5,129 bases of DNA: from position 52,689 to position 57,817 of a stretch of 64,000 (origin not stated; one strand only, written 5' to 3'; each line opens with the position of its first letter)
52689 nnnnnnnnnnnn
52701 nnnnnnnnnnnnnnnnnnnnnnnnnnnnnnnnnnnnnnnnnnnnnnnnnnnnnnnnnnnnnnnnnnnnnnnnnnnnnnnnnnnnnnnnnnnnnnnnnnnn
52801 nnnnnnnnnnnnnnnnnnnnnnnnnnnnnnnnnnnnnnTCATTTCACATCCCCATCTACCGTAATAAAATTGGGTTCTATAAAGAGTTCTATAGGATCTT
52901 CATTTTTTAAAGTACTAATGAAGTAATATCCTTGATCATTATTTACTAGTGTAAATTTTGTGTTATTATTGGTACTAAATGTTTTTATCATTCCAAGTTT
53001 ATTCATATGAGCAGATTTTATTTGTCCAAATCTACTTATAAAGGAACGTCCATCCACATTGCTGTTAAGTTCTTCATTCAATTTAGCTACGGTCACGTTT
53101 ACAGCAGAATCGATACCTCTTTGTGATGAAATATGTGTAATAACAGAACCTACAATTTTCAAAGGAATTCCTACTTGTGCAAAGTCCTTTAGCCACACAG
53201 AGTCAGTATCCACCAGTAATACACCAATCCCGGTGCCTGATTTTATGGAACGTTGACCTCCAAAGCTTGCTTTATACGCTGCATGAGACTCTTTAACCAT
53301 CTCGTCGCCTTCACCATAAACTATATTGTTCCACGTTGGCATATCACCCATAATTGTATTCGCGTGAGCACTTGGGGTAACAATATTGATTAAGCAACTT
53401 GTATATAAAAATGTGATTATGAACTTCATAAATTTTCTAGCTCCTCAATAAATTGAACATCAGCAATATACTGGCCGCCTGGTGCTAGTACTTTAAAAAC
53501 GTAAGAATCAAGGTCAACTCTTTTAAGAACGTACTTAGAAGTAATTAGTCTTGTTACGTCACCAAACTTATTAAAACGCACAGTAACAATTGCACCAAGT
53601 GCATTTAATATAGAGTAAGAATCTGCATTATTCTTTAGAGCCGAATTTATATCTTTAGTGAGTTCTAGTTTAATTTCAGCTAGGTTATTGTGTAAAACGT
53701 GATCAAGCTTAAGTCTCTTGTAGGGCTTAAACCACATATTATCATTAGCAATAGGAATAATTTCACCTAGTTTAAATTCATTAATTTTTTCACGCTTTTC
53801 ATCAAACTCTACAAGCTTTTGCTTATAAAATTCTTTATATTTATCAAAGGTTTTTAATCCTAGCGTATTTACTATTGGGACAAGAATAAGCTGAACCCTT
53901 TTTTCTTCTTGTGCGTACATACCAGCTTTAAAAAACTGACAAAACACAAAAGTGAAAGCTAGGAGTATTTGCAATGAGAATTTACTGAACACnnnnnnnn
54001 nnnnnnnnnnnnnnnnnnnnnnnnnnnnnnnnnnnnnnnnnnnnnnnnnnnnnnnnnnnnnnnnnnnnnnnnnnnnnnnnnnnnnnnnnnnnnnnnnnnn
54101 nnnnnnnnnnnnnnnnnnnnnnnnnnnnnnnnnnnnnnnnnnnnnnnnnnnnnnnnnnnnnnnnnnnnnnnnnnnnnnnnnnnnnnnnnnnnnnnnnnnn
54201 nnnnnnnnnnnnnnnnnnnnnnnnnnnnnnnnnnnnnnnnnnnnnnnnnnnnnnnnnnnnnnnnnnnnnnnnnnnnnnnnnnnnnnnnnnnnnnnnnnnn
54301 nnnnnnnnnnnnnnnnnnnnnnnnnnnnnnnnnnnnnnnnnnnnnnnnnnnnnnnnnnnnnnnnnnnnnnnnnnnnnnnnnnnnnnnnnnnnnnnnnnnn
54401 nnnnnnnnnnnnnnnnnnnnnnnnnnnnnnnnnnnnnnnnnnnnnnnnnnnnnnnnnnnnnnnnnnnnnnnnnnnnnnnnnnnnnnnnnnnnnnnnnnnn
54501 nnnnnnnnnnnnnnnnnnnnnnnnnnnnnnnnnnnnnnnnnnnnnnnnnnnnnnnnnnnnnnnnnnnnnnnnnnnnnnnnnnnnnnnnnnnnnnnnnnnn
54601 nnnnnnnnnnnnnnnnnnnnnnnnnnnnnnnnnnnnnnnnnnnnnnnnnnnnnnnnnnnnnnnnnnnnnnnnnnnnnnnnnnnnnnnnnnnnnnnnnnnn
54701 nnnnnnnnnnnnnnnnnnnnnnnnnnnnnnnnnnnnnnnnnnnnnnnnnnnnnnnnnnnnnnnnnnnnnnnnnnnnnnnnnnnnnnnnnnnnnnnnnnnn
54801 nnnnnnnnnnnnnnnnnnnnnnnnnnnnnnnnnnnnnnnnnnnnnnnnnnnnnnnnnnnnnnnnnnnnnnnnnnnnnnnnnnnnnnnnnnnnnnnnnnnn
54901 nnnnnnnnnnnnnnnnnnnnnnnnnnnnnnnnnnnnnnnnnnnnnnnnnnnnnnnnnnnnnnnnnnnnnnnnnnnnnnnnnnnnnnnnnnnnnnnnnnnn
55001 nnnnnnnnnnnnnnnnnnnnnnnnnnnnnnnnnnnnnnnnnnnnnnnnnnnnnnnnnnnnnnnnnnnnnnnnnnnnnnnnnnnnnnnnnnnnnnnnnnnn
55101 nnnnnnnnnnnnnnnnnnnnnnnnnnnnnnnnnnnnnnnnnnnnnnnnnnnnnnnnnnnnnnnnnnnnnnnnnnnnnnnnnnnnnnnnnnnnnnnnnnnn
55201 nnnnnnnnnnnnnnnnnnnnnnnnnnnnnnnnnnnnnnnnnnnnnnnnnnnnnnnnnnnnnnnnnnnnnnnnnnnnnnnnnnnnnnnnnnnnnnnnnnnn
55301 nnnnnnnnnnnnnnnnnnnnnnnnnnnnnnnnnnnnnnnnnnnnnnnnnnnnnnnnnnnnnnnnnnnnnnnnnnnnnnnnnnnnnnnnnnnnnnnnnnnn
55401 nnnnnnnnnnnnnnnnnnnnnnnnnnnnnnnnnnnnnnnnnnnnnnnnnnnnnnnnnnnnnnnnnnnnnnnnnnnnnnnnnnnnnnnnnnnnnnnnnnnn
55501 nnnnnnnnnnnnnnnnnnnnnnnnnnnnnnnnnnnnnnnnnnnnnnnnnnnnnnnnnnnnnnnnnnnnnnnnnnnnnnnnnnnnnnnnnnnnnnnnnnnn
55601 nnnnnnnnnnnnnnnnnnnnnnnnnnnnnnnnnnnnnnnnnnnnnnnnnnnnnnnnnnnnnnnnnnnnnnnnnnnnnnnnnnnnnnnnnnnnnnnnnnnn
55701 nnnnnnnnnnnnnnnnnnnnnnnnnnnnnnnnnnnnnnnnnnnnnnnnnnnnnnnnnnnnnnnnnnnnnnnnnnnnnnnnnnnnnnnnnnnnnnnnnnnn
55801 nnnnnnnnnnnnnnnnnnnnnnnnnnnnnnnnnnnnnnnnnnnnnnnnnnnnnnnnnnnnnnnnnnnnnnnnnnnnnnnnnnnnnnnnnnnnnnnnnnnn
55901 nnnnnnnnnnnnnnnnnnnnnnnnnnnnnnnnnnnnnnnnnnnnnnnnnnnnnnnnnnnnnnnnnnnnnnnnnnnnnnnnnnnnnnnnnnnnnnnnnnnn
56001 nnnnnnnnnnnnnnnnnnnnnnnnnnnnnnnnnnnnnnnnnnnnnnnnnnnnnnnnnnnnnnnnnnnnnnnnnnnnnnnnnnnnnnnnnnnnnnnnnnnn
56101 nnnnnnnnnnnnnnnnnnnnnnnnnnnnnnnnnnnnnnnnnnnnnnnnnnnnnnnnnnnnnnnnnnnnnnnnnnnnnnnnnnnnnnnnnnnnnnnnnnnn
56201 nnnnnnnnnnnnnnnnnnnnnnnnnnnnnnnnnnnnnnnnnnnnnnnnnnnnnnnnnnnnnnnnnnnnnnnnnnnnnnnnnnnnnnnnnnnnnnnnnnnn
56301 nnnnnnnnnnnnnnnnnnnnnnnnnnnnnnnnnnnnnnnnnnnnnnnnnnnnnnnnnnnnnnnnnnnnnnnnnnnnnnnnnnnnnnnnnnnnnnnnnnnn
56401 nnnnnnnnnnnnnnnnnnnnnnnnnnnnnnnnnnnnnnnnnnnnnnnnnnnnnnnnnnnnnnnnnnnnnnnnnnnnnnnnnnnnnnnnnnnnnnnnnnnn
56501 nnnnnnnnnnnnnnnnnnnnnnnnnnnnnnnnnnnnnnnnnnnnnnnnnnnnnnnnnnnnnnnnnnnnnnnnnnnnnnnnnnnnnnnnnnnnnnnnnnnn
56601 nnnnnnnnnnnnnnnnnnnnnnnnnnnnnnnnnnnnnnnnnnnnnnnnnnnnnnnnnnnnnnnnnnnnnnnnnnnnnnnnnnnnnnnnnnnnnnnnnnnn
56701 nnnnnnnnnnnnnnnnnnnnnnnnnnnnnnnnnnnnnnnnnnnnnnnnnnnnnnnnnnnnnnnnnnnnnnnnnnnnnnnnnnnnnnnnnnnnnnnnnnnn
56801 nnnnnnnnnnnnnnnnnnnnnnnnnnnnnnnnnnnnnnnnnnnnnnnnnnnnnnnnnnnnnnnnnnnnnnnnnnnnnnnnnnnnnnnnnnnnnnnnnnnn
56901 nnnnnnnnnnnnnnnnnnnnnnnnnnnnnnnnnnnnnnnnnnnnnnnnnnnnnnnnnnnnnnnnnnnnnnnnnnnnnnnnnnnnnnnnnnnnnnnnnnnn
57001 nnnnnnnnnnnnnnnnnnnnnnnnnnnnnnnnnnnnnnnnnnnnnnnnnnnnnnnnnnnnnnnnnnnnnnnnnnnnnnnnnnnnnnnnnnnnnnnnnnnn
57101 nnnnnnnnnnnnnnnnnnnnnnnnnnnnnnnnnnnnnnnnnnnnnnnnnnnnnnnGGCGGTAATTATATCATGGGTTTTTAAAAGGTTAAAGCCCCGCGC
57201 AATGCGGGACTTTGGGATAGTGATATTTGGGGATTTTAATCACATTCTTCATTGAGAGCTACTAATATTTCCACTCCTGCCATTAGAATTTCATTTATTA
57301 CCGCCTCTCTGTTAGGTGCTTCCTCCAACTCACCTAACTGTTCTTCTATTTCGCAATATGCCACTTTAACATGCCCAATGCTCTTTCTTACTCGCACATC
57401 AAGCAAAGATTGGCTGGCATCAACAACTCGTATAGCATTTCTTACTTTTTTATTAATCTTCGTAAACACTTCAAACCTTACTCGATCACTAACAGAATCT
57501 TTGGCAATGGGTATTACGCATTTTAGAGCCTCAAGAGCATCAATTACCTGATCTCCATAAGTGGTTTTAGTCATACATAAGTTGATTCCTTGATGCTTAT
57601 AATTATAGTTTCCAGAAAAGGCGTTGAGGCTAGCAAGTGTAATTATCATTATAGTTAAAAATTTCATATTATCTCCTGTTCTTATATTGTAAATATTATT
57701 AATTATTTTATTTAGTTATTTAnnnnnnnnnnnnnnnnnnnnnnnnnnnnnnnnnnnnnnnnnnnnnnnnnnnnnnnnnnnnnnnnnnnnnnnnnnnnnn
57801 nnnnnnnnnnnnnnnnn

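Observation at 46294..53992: Six-member paralogue family with a shared C-terminal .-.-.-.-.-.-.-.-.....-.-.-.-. module, four members also sharing a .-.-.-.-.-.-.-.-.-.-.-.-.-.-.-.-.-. head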

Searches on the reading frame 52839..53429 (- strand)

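Call 4: search_protein_families(library=pfam, proteins=[window:52839-53429:-], max_evalue=1)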
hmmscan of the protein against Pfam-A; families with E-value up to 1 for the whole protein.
window:52839-53429:- (196 aa): 1 family
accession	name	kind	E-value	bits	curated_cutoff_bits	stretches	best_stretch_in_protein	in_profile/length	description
PF11065.13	DUF2866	-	0.2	12.1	25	1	90-131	19-59/63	Protein of unknown function (DUF2866)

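Call 5: search_protein_families(library=ncbifam, proteins=[window:52839-53429:-], max_evalue=1)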
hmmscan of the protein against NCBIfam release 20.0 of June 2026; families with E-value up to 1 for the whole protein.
window:52839-53429:- (196 aa): 2 families
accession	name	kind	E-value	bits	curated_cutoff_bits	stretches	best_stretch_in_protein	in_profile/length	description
TIGR02348.1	GroEL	equivalog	0.074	11.5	582.1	1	90-148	102-159/526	chaperonin GroEL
NF045941.1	PropMonoxMimD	equivalog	0.09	13.1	150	1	153-194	6-47/108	propane 2-monooxygenase effector subunit MimD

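Call 66: search_protein_families(library=phrogs, proteins=[window:52839-53429:-], max_evalue=0.1)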
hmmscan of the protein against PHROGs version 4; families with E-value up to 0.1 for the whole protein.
window:52839-53429:- (196 aa): 1 family
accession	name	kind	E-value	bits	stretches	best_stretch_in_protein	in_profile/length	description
phrog_958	-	tail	0.039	13.3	1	37-164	193-318/606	baseplate wedge subunit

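Call 67: search_protein_families(library=padloc, proteins=[window:52839-53429:-], max_evalue=0.1)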
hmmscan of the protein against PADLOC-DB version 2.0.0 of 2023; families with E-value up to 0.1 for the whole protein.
window:52839-53429:- (196 aa): 1 family
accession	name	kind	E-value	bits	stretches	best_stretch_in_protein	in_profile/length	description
PDLC01170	TPR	-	0.0026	15.2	1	110-177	265-333/368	TPR repeats containing protein fused to cold shock-like domain (OB-fold)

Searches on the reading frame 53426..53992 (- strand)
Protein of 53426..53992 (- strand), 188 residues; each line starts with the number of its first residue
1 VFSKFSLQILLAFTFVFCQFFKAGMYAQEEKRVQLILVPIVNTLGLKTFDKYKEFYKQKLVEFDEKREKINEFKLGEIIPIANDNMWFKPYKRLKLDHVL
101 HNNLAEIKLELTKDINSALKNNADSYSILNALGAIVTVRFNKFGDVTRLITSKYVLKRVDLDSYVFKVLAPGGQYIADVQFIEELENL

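Call 4: search_protein_families(library=pfam, proteins=[window:53426-53992:-], max_evalue=1)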
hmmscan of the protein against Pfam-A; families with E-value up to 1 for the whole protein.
window:53426-53992:- (188 aa): 1 family
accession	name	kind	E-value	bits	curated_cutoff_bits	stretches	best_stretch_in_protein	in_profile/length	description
PF09809.14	MRP-L27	-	0.084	13.4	25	0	22-53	32-63/97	Mitochondrial ribosomal protein L27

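Call 5: search_protein_families(library=ncbifam, proteins=[window:53426-53992:-], max_evalue=1)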
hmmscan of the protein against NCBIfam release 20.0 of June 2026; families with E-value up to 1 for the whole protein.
window:53426-53992:- (188 aa): 0 families

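Call 66: search_protein_families(library=phrogs, proteins=[window:53426-53992:-], max_evalue=0.1)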
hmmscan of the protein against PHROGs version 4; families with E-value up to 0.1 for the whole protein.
window:53426-53992:- (188 aa): 0 families

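Call 67: search_protein_families(library=padloc, proteins=[window:53426-53992:-], max_evalue=0.1)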
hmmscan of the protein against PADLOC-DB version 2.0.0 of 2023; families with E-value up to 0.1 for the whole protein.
window:53426-53992:- (188 aa): 0 families

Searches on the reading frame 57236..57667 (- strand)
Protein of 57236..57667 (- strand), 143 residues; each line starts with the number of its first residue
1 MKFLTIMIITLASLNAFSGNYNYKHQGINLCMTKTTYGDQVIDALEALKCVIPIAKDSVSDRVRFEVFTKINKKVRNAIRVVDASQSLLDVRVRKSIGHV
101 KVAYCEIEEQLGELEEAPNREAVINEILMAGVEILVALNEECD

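Call 41: search_protein_families(library=pfam, proteins=[window:57236-57667:-], max_evalue=1)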
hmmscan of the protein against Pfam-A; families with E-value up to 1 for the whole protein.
window:57236-57667:- (143 aa): 2 families
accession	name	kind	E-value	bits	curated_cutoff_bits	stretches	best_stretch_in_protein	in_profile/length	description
PF04595.18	Pox_I6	-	0.025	14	27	1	16-73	152-208/320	Poxvirus I6-like family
PF23792.1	CD1375-like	-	0.17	12.3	27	0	7-24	1-18/48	CD1375-like protein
